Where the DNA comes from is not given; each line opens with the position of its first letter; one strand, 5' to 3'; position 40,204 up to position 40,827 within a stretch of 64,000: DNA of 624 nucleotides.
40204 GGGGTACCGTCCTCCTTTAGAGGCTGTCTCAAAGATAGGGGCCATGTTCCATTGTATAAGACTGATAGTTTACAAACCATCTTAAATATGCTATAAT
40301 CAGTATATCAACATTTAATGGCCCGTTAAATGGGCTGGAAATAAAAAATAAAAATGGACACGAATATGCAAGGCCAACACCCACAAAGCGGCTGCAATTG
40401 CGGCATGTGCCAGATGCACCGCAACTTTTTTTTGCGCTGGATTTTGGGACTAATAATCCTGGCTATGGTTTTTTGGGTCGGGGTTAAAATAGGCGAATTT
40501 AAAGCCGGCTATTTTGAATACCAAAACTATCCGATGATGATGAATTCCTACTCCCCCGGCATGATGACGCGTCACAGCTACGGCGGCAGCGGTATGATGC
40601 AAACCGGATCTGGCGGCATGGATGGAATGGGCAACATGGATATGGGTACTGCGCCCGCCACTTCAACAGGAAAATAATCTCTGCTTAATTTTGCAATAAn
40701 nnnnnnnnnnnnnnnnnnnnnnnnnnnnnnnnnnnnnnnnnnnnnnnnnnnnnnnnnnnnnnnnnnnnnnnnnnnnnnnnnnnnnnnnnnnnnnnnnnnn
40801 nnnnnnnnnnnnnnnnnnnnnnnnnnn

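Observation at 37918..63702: Dispersed 34-bp motif with one copy truncated by an IS insertion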

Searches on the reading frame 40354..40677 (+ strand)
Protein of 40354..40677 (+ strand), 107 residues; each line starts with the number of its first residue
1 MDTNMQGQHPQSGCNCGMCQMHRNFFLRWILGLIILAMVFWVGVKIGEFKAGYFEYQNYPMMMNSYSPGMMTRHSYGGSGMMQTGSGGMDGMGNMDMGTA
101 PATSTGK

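Call 18: search_protein_families(library=pfam, proteins=[window:40354-40677:+], max_evalue=0.01)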
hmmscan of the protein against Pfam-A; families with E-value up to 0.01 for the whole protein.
window:40354-40677:+ (107 aa): 0 families

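Call 26: search_protein_families(library=ncbifam, proteins=[window:40354-40677:+], max_evalue=0.01)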
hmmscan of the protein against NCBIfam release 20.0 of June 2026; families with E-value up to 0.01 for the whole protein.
window:40354-40677:+ (107 aa): 0 families

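Call 43: find_encoding_contigs(protein=window:40354-40677:+, flank=6000, max_places=10)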
Protein window:40354-40677:+ (107 aa): no gene with exactly this product is on record in the collection.
